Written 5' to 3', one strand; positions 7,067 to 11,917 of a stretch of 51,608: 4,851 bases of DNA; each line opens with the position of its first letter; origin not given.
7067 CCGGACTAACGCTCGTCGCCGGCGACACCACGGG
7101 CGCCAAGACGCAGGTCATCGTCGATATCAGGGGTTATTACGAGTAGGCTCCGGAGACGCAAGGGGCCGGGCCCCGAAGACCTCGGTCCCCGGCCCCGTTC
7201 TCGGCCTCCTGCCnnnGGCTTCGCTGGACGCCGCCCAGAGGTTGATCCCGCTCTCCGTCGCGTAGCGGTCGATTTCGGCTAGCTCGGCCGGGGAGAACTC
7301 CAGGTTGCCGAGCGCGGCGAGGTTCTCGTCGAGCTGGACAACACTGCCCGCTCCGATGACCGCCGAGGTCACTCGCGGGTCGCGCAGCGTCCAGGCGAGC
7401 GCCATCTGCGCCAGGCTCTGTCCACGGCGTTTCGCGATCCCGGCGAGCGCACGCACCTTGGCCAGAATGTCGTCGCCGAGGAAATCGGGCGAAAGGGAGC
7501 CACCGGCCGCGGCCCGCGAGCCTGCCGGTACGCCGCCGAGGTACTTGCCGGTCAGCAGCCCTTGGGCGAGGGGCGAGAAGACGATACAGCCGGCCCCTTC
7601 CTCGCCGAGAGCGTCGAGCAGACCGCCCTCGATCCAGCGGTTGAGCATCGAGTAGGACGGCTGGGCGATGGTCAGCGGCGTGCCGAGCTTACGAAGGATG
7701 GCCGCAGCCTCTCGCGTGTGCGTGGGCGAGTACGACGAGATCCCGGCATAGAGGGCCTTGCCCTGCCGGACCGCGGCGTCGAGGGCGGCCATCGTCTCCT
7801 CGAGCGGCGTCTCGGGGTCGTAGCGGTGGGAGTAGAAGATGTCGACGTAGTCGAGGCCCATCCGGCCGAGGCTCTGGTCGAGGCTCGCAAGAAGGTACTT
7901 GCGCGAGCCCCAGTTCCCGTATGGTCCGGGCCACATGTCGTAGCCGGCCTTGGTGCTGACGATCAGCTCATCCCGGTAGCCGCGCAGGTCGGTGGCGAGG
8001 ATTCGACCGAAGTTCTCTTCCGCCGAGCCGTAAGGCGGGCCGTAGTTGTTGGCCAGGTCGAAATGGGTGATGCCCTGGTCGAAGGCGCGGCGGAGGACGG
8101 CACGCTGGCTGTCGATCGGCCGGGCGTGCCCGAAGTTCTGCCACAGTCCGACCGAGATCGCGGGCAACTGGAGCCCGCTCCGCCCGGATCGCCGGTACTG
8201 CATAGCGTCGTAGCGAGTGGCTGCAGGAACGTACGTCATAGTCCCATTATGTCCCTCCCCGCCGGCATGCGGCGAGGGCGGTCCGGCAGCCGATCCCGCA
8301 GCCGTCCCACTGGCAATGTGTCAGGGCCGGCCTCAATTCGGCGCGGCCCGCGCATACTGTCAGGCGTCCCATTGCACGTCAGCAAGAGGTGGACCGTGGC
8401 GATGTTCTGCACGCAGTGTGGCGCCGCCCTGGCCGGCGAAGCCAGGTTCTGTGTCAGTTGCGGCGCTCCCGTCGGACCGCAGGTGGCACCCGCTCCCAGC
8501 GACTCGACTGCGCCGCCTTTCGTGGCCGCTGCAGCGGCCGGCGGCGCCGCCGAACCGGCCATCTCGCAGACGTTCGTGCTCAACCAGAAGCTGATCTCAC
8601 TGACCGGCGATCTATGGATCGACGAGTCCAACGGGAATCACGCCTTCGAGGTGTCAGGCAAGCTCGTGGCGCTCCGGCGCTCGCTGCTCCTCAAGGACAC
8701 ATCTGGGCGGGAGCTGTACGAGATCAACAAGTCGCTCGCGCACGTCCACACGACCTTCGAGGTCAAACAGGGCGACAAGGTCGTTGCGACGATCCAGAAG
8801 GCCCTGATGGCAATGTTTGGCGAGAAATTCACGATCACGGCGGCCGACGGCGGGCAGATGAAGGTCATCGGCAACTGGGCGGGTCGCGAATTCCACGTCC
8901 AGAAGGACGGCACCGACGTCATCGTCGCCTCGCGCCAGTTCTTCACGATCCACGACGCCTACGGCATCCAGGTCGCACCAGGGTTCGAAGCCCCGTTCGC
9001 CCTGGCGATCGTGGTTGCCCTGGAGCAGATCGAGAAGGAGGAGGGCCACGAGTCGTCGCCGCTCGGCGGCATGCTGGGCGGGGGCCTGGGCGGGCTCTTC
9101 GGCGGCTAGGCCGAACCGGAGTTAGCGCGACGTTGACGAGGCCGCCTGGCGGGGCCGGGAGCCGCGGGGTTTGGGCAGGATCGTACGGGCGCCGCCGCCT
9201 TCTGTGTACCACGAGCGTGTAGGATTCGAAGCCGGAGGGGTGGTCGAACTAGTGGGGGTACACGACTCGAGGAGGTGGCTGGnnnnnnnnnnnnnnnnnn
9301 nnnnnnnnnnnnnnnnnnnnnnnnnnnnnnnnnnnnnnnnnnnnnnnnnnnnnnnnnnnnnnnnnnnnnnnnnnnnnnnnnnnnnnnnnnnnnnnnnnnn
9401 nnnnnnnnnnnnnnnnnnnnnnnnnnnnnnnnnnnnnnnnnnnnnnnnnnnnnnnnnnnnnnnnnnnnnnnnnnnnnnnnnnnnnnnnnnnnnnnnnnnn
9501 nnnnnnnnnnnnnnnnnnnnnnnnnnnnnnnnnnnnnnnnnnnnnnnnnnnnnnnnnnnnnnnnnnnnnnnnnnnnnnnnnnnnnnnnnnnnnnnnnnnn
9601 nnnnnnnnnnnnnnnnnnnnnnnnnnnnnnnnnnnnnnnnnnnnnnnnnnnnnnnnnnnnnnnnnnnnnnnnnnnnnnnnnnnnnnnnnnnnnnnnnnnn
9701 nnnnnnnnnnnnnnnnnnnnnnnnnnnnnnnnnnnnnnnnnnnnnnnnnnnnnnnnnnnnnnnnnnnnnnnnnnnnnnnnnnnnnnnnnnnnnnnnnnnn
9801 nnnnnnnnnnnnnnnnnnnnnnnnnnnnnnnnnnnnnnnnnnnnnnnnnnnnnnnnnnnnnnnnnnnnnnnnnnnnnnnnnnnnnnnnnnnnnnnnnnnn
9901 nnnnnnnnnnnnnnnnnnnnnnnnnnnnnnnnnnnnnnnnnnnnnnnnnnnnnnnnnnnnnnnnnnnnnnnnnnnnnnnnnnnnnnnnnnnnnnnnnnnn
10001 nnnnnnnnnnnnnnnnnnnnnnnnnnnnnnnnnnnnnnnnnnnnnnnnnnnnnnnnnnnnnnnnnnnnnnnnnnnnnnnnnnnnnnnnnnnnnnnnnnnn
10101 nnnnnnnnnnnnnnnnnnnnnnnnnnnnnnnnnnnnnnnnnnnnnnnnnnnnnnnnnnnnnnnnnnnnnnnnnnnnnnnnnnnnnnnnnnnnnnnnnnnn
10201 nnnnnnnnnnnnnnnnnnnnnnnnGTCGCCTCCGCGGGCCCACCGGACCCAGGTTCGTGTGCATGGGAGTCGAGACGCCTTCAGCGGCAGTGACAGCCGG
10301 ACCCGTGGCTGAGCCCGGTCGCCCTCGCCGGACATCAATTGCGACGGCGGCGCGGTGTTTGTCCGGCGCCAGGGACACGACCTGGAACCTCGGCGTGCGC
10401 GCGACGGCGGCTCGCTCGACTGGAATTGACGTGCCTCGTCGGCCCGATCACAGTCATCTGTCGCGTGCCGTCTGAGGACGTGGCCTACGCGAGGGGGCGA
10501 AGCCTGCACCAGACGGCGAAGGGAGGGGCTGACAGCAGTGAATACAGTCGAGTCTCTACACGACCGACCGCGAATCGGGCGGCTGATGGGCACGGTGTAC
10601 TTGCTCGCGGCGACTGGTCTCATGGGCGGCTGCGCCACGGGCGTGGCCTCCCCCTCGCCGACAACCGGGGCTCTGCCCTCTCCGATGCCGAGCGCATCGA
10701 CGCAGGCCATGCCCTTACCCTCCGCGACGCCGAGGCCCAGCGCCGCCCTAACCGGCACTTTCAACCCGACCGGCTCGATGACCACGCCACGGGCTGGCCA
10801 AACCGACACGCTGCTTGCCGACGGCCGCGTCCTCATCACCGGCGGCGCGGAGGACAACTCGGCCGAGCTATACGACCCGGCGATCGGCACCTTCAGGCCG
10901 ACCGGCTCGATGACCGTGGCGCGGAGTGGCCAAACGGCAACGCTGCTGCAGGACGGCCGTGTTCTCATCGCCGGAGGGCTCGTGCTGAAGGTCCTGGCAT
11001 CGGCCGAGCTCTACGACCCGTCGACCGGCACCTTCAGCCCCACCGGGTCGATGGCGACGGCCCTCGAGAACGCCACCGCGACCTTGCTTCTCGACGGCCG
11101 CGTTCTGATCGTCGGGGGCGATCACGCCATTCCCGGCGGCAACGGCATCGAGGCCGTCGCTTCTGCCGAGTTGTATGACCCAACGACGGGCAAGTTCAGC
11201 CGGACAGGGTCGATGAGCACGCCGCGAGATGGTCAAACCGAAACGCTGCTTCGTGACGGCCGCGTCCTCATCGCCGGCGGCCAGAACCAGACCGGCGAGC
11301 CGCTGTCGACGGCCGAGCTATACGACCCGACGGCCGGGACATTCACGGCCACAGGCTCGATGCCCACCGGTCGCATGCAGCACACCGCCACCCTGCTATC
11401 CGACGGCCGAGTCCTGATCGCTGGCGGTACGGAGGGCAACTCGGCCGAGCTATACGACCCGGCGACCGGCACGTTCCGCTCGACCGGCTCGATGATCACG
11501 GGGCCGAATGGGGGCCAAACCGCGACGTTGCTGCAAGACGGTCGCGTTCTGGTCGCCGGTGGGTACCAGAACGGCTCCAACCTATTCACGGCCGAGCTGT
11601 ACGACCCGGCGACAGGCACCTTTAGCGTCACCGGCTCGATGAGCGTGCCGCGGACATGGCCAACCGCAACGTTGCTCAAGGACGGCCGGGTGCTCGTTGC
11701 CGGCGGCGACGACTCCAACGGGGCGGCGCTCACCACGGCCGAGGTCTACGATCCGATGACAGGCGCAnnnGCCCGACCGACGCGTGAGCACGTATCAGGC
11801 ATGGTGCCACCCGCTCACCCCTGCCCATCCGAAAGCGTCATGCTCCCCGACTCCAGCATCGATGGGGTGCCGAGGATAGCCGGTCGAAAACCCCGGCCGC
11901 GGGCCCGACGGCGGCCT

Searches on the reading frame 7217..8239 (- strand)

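Call 52: search_protein_families(library=pfam, proteins=[window:7217-8239:-], max_evalue=0.0001)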
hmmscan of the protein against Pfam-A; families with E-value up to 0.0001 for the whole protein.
window:7217-8239:- (341 aa): 1 family
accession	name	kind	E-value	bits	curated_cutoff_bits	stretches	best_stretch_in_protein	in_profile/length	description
PF00248.27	Aldo_ket_red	-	4.2e-66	223.4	24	1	28-325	2-288/291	Aldo/keto reductase family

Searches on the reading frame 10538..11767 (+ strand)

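Call 52: search_protein_families(library=pfam, proteins=[window:10538-11767:+], max_evalue=0.0001)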
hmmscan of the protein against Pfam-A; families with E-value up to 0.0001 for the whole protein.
window:10538-11767:+ (410 aa): 10 families
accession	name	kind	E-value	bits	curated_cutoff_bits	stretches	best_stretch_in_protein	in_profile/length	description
PF13964.12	Kelch_6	-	1.5e-42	142.7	25.3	2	239-279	10-50/50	Kelch motif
PF01344.31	Kelch_1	-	3.1e-39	132.5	20.1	2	333-369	10-46/46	Kelch motif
PF13418.12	Kelch_4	-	4.3e-34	116.6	21.6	1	128-172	1-47/49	Galactose oxidase, central domain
PF13415.12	Kelch_3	-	1.5e-32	111.5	22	1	241-286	2-47/48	Galactose oxidase, central domain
PF24681.1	Kelch_KLHDC2_KLHL20_DRC7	-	2.4e-18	66.7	50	2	120-297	42-221/221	KLHDC2/KLHL20/DRC7 Kelch-repeats domain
PF07646.21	Kelch_2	-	3.9e-15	55.4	21.3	0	328-368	5-47/48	Kelch motif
PF25210.1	Kelch_FKB95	-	1.5e-13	51.4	70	0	339-408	47-117/268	FKB95, Kelch-repeats domain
PF07250.17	Glyoxal_oxid_N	-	3.4e-12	46.5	37.5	0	306-393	51-138/243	Glyoxal oxidase N-terminus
PF24981.1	Beta-prop_ATRN-LZTR1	-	2.8e-09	37.1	50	0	317-402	142-232/289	Attractin/LZTR1 beta-propeller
PF24996.1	NANM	-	7.8e-07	28.7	45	0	348-401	286-338/350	N-acetylneuraminate epimerase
